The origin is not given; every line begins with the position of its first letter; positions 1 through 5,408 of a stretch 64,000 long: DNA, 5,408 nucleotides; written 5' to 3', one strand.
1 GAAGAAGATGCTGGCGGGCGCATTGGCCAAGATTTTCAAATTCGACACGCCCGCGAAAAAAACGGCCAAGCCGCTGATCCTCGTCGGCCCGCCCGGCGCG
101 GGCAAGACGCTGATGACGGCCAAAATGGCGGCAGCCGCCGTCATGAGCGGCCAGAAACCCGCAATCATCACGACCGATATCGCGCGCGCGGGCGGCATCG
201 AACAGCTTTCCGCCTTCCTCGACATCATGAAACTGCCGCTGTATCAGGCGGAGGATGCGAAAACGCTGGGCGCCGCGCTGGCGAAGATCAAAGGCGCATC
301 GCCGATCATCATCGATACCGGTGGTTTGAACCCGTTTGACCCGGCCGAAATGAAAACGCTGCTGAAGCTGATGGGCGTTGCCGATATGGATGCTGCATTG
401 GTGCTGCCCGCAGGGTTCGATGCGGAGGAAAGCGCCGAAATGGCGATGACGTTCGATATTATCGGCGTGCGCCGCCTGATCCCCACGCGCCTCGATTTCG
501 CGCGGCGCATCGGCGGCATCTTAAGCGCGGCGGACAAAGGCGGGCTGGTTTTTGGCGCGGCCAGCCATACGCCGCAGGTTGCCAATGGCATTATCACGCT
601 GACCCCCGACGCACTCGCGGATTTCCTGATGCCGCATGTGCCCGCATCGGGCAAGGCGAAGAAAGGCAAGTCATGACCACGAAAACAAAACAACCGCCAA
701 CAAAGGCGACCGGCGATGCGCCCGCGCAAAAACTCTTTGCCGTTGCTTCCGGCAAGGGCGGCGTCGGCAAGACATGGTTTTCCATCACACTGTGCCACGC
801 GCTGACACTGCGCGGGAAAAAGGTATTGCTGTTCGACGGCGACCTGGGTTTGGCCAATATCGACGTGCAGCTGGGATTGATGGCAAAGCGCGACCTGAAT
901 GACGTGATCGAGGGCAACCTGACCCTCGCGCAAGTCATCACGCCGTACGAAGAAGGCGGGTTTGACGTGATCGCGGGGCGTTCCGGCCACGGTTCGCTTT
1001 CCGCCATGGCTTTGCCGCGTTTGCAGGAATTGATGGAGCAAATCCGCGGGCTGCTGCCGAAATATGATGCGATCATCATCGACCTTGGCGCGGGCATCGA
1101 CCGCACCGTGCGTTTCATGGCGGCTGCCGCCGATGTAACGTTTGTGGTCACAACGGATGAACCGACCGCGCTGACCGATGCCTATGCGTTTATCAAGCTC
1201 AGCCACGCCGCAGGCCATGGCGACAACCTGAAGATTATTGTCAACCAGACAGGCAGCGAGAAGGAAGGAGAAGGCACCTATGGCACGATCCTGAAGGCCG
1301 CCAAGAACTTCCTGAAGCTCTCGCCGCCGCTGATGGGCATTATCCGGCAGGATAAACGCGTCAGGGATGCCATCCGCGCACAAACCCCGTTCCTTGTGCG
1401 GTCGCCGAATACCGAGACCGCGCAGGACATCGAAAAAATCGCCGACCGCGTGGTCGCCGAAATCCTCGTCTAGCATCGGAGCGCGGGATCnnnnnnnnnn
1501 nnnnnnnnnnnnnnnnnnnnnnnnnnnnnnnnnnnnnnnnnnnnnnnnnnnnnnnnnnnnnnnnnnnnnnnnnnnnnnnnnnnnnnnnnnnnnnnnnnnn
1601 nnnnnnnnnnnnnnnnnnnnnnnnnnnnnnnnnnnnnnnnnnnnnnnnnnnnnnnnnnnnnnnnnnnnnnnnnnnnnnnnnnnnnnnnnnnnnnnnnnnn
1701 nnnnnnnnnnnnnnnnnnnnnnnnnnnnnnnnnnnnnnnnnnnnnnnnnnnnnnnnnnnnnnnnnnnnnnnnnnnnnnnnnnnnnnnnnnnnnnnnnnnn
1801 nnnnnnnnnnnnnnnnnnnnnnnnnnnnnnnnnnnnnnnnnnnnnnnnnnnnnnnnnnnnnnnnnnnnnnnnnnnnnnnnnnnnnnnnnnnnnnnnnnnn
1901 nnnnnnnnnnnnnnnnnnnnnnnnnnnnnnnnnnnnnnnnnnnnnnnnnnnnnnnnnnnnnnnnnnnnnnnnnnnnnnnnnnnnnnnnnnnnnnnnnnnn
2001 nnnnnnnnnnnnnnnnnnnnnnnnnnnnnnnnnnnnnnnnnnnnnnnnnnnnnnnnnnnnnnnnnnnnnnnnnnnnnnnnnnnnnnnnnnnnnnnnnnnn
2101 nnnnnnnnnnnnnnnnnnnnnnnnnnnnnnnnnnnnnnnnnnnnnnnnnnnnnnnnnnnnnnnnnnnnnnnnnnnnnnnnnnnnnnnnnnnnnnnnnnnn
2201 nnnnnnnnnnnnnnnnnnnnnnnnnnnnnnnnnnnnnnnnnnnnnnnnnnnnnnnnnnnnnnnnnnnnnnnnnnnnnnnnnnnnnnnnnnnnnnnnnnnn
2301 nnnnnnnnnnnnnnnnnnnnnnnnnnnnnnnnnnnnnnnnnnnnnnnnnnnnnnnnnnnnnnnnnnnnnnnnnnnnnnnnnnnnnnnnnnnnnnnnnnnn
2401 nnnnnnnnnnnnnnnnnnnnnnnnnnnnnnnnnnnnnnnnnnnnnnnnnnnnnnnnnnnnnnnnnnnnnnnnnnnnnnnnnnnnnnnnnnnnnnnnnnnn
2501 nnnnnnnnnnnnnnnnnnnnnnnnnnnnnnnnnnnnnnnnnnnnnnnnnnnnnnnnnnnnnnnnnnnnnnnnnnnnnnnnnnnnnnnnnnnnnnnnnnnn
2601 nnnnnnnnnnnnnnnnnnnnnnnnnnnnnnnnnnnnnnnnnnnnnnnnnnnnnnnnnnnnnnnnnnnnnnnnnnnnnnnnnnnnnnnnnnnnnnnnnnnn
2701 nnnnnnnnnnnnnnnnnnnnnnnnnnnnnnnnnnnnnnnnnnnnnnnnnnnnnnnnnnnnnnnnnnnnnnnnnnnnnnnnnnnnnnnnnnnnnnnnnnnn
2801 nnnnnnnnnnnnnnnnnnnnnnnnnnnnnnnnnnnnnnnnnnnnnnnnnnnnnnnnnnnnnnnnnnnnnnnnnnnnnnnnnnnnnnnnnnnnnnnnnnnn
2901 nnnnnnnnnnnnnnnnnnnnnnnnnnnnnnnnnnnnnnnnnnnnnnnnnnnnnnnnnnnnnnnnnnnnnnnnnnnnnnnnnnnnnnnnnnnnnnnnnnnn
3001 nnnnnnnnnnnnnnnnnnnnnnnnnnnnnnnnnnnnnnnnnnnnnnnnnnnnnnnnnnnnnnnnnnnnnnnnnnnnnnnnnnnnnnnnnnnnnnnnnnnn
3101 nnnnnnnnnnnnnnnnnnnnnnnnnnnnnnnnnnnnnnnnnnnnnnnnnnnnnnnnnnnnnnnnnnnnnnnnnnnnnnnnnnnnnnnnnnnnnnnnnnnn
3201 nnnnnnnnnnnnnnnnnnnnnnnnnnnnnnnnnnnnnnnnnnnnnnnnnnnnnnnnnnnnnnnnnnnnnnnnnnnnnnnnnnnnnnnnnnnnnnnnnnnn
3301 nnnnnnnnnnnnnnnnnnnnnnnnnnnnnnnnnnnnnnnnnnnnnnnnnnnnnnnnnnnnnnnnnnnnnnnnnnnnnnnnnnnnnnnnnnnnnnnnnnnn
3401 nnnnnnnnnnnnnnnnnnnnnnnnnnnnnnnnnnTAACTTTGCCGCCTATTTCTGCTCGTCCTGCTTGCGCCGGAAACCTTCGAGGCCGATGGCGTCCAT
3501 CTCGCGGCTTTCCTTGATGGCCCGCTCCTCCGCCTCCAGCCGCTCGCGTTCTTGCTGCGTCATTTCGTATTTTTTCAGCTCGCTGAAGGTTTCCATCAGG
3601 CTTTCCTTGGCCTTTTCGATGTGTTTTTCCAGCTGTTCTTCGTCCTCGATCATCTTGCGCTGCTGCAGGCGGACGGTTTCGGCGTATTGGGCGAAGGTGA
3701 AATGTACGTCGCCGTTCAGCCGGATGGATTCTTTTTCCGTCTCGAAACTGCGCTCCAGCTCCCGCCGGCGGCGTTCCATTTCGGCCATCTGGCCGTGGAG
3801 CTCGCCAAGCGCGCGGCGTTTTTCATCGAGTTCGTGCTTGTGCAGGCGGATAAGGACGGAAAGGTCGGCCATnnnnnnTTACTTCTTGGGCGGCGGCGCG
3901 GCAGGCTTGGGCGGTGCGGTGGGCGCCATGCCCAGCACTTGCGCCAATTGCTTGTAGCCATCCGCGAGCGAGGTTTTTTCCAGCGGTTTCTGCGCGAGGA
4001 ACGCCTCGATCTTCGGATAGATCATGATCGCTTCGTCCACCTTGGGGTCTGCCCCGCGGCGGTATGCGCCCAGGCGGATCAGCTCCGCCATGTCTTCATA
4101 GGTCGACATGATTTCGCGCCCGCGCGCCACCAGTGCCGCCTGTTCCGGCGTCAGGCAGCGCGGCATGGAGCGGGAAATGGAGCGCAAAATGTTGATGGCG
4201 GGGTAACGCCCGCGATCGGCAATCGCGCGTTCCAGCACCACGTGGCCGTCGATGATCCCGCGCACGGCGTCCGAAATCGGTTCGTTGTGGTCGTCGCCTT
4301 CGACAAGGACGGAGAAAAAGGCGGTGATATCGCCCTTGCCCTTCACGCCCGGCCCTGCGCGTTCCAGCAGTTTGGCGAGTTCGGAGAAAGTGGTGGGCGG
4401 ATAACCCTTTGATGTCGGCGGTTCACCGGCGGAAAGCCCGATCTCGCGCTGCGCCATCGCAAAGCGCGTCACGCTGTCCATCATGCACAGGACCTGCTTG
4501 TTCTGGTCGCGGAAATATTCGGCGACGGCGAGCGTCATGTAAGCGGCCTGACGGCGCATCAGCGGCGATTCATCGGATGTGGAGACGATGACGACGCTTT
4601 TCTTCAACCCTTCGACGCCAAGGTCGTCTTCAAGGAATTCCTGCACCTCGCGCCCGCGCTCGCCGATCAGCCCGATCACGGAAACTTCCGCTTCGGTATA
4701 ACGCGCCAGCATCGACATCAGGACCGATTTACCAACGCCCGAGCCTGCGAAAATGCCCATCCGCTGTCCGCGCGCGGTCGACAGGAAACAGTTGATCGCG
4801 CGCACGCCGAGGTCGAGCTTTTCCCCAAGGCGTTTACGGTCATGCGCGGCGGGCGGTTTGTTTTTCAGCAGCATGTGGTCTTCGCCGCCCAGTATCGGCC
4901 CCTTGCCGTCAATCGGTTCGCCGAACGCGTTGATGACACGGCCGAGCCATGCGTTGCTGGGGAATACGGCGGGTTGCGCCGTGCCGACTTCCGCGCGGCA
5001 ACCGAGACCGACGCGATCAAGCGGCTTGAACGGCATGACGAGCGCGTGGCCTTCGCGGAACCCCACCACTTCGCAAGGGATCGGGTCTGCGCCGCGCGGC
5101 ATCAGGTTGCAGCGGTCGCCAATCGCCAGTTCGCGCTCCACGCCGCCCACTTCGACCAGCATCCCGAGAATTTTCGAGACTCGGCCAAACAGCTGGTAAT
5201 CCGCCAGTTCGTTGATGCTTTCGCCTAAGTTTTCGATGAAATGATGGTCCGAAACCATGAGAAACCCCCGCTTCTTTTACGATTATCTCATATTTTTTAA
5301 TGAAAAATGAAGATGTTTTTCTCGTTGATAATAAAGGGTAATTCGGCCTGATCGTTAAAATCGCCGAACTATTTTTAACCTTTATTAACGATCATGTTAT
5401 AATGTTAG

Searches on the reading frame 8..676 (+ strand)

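Call 31: search_protein_families(library=pfam, proteins=[window:8-676:+], max_evalue=0.001)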
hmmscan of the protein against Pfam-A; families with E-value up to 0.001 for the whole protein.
window:8-676:+ (222 aa): 2 families
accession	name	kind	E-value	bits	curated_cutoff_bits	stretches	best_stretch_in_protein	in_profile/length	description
PF00448.28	SRP54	-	5e-21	75.7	22.7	1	23-179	4-167/196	SRP54-type protein, GTPase domain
PF01695.23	IstB_IS21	-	5.5e-07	29.8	24.1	1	19-124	91-181/238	IstB-like ATP binding protein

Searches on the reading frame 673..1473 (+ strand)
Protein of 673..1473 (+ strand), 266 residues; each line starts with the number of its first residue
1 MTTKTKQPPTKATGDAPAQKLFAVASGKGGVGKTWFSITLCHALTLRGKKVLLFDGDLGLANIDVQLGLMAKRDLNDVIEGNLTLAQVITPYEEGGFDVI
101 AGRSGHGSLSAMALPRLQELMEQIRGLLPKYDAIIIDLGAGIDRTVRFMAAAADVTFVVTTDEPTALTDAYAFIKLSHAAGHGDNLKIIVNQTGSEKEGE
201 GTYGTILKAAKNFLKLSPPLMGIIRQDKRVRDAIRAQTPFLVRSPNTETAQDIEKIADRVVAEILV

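Call 31: search_protein_families(library=pfam, proteins=[window:673-1473:+], max_evalue=0.001)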
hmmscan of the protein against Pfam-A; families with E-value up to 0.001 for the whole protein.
window:673-1473:+ (266 aa): 7 families
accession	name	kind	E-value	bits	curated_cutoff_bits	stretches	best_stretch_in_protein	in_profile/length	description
PF01656.29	CbiA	-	5.6e-16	59.1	25.4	1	23-237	2-122/125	CobQ/CobB/MinD/ParA nucleotide binding domain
PF10609.15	ParA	-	5.4e-14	52.6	27.1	1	20-260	4-245/246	NUBPL iron-transfer P-loop NTPase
PF13614.12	AAA_31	-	9.4e-13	48.9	27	1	20-171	2-158/177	AAA domain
PF06564.18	CBP_BcsQ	-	1.3e-06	28.6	21.3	1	25-259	7-232/234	Cellulose biosynthesis protein BcsQ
PF07015.17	VirC1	-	0.00012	21.9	24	1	20-57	2-39/231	VirC1 protein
PF00142.24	Fer4_NifH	-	0.00018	21.5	25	1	26-261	6-245/271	4Fe-4S iron sulfur cluster binding proteins, NifH/frxC family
PF02374.21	ArsA_ATPase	-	0.00035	20.3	24.3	0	24-55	5-36/305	Anion-transporting ATPase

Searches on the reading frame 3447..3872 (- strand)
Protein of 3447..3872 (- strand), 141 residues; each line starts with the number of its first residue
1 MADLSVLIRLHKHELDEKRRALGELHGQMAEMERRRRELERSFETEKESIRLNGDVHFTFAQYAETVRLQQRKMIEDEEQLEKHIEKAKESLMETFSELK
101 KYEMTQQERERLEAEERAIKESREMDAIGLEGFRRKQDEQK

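Call 31: search_protein_families(library=pfam, proteins=[window:3447-3872:-], max_evalue=0.001)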
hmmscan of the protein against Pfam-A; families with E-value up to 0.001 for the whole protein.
window:3447-3872:- (141 aa): 0 families

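Call 80: search_protein_families(library=ncbifam, proteins=[window:3447-3872:-], max_evalue=0.01)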
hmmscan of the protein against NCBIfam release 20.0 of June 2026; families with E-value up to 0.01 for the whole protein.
window:3447-3872:- (141 aa): 1 family
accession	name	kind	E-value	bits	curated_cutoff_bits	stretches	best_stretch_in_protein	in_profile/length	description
TIGR02473.1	flagell_FliJ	equivalog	8.5e-09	35.9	50.45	1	12-135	19-141/141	flagellar export protein FliJ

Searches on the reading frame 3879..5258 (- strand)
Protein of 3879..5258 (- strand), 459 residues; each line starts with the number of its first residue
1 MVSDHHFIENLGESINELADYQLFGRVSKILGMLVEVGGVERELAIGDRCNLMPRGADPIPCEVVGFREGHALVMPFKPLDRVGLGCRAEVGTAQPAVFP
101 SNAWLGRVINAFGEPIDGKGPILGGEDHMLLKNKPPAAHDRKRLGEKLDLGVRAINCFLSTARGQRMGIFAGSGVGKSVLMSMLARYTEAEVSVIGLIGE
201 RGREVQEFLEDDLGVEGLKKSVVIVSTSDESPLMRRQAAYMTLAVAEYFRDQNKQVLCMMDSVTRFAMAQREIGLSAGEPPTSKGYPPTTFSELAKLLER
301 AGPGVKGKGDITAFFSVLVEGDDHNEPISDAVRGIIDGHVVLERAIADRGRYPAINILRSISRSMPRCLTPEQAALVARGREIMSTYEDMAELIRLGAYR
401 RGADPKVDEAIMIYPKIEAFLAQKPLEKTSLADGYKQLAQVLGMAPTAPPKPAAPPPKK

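Call 31: search_protein_families(library=pfam, proteins=[window:3879-5258:-], max_evalue=0.001)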
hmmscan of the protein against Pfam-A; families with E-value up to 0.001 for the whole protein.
window:3879-5258:- (459 aa): 2 families
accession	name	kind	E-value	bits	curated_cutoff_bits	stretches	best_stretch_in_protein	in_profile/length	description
PF00006.31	ATP-synt_ab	-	5.4e-85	284.8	29.5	1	151-362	1-213/213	ATP synthase alpha/beta family, nucleotide-binding domain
PF18269.6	T3SS_ATPase_C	-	8.7e-22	77.2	22.7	1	370-440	2-72/72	T3SS EscN ATPase C-terminal domain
